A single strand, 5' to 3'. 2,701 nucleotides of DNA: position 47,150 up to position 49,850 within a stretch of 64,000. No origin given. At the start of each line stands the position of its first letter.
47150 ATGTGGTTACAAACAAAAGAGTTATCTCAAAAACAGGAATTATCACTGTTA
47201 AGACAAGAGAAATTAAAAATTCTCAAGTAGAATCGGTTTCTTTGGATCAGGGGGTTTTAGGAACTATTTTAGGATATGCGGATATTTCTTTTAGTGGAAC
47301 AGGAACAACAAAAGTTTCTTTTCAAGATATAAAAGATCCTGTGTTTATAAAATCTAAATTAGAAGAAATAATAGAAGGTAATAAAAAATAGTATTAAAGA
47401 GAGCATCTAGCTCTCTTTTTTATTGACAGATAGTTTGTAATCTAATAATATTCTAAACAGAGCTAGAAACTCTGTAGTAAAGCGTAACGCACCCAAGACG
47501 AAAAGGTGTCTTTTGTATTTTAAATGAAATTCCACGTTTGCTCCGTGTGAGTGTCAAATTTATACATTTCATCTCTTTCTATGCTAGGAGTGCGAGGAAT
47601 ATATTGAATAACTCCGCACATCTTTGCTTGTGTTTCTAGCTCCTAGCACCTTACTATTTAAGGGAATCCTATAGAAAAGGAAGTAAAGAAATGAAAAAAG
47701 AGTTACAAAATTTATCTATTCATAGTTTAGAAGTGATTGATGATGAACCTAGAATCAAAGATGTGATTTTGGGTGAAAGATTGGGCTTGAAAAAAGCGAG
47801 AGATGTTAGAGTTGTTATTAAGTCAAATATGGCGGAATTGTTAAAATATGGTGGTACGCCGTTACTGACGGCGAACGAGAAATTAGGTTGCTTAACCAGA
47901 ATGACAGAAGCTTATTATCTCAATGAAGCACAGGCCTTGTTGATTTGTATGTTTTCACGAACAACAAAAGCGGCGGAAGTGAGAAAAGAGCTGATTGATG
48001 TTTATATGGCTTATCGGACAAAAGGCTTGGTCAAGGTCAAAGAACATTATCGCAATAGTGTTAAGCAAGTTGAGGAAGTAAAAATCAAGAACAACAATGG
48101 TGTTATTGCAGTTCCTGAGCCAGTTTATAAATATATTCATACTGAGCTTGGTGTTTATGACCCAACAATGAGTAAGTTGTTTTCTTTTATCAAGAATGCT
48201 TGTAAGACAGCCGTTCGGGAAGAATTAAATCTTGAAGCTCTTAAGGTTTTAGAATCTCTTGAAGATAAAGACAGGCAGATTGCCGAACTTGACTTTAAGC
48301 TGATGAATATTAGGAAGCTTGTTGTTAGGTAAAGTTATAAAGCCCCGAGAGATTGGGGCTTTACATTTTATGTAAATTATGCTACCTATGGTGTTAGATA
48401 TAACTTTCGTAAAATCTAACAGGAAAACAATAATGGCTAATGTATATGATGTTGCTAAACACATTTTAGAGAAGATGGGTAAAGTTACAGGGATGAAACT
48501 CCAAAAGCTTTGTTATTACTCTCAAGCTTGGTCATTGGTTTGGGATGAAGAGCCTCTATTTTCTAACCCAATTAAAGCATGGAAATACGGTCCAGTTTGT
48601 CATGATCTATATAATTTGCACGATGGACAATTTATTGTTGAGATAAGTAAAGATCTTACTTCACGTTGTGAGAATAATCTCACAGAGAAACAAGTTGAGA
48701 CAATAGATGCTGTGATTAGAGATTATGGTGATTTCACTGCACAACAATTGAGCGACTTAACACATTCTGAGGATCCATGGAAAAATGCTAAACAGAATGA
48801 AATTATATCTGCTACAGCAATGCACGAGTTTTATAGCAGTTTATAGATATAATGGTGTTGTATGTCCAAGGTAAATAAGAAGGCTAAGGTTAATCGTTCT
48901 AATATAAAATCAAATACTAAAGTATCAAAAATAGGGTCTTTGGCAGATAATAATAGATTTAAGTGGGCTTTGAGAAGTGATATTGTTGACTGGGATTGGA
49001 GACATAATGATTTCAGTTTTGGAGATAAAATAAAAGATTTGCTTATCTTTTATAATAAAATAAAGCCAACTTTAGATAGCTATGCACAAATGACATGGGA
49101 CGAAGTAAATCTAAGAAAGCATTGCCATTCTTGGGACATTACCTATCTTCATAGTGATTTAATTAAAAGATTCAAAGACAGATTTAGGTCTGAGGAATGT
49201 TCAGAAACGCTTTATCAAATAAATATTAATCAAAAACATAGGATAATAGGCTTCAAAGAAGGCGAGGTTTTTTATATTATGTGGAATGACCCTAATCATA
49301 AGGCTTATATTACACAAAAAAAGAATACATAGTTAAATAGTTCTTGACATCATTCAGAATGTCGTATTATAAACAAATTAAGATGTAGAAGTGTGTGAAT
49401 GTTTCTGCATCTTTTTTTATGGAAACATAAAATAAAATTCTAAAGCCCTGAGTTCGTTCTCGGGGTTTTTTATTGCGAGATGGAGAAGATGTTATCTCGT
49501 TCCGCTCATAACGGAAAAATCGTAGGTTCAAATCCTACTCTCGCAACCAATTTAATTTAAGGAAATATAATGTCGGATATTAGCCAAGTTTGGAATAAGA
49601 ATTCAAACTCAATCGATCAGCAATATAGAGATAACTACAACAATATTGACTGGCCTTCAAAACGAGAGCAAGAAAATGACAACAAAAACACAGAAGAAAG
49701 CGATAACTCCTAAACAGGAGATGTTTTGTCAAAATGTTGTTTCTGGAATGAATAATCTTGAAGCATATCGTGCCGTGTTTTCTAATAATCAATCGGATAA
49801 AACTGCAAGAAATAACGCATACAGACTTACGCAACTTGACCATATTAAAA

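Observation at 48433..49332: PanA (DUF4065/Panacea) antitoxin-like gene with an unrecognised downstream toxin candidate in the prophage accessory island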

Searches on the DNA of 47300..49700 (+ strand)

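Call 10: search_dna_similar(query=window:47600-49600:+, collection=phages, mode=distant)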
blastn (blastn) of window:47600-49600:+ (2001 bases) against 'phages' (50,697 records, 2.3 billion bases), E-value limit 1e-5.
Records with a match: 4; places in all: 4; records where one place covers at least 80% of the query: 0.
Best place of each record, by identity: 60-80% 4.
By first word of the organism name: Acinetobacter 2; uncultured 1; Listeria 1.
By host as written in the record: - 3; Listeria monocytogenes 1.
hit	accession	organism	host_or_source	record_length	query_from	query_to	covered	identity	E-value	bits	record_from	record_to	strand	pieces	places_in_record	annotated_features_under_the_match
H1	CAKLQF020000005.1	Acinetobacter phage MD-2021a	not known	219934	1868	1963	5%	76.3%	2e-7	65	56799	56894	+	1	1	tRNA-Met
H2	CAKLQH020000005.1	Acinetobacter phage MD-2021a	not known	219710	1868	1963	5%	76.3%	2e-7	65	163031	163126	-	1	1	tRNA-Met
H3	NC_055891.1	uncultured phage cr60_1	human feces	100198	1872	1948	4%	79.2%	2e-8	68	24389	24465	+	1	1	tRNA-Met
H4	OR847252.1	Listeria phage LM 4-11-1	Listeria monocytogenes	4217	1871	1947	4%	78.2%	2e-6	62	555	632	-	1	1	record has no annotation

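Call 77: search_rna_families(source=window, start=47300, end=49700, threshold=evalue, max_evalue=1)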
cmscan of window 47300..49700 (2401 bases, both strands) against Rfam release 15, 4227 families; matches with E-value up to 1: 6.
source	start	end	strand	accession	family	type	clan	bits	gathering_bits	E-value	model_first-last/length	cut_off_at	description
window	49474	49546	+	RF00005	tRNA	Gene; tRNA;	CL00001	63.8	29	5.9e-13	1-71/71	no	tRNA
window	49474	49547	-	RF04354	Plastid-ycf2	Cis-reg;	-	34.9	65.7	6.3e-05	1-75/75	no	Plastid-ycf2 5UTR RNA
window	47583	47655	+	RF02221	sRNA-Xcc1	Gene; sRNA;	-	32.8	53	0.003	1-87/87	no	sRNA-Xcc1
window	48314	48369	+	RF02231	sX12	Gene; sRNA;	-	22.5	106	0.46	1-78/78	no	Xanthomonas sRNA sX12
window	47385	47431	-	RF00249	mir-46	Gene; miRNA;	-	22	44.7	0.29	1-85/85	no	mir-46/mir-47/mir-281 microRNA precursor family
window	48334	48469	-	RF02377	SurA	Gene; sRNA;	-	20.2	100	0.012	1-279/279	no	SurA sRNA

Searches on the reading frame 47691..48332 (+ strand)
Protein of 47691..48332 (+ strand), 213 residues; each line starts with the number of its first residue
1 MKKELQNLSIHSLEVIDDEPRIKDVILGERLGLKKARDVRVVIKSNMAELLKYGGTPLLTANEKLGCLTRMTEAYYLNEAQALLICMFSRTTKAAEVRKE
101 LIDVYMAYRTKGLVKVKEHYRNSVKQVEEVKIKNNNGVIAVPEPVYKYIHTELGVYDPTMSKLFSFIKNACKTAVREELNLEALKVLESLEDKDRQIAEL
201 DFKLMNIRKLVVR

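Call 3: search_protein_families(library=pfam, proteins=[window:47691-48332:+], max_evalue=1)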
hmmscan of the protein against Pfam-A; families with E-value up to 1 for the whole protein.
window:47691-48332:+ (213 aa): 3 families
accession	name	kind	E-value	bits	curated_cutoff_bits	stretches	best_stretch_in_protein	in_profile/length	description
PF09669.15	Phage_pRha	-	0.014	16.4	29.9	1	69-105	50-86/91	Phage regulatory protein Rha (Phage_pRha)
PF02498.22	Bro-N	-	0.058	14.4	25.6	1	30-105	22-94/96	BRO family, N-terminal domain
PF18833.7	TPR_22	-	0.076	13.8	27.2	1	144-203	4-64/92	Tetratricopeptide repeat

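Call 4: search_protein_families(library=phrogs, proteins=[window:47691-48332:+], max_evalue=0.1)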
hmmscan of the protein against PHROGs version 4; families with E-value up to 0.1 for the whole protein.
window:47691-48332:+ (213 aa): 3 families
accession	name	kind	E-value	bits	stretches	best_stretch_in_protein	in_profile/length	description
phrog_2657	-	transcription regulation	0.00044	20.6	1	74-112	76-114/243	transcriptional regulator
phrog_373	-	transcription regulation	0.00048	20.5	1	73-108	153-188/373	anti-repressor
phrog_63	-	transcription regulation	0.0041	17.5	1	65-106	177-216/431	anti-repressor Ant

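Call 6: search_protein_families(library=ncbifam, proteins=[window:47691-48332:+], max_evalue=1)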
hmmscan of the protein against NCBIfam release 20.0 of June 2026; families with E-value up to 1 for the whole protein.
window:47691-48332:+ (213 aa): 0 families

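Call 7: search_protein_families(library=padloc, proteins=[window:47691-48332:+], max_evalue=1)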
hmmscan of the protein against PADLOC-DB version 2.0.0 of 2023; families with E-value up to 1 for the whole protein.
window:47691-48332:+ (213 aa): 0 families

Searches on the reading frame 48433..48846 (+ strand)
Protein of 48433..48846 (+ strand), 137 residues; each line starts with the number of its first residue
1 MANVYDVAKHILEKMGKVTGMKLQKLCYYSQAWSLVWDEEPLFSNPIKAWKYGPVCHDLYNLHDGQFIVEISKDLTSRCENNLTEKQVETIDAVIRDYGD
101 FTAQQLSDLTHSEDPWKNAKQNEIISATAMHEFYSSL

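Call 3: search_protein_families(library=pfam, proteins=[window:48433-48846:+], max_evalue=1)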
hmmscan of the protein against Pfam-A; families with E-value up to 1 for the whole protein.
window:48433-48846:+ (137 aa): 2 families
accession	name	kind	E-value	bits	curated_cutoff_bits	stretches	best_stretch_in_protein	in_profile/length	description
PF13274.11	SocA_Panacea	-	6e-23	82.4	25.7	1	23-117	1-113/113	Antitoxin SocA-like, Panacea domain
PF21391.3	tyr_de_CO2_C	-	0.034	14.5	27.2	1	88-133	74-119/141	Tyrosine decarboxylase, C-terminal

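Call 4: search_protein_families(library=phrogs, proteins=[window:48433-48846:+], max_evalue=0.1)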
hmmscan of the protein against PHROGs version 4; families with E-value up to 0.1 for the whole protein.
window:48433-48846:+ (137 aa): 2 families
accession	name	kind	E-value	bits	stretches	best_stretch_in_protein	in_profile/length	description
phrog_1281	-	unknown function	8e-38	131.1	1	1-135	7-151/195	-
phrog_10390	-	unknown function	7.7e-37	128.4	1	4-136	151-293/299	-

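Call 6: search_protein_families(library=ncbifam, proteins=[window:48433-48846:+], max_evalue=1)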
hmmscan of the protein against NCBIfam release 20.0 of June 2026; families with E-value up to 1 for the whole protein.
window:48433-48846:+ (137 aa): 2 families
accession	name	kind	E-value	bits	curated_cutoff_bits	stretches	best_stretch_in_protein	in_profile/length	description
NF047745.1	SocA_antitoxin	equivalog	3.6e-15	56.1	190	1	13-118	16-131/176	type VI toxin-antitoxin system SocA family antitoxin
TIGR03811.1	tyr_de_CO2_Ent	equivalog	0.072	11.5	905.3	1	90-133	539-582/608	tyrosine decarboxylase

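Call 7: search_protein_families(library=padloc, proteins=[window:48433-48846:+], max_evalue=1)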
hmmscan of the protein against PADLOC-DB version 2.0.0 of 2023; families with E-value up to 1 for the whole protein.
window:48433-48846:+ (137 aa): 0 families
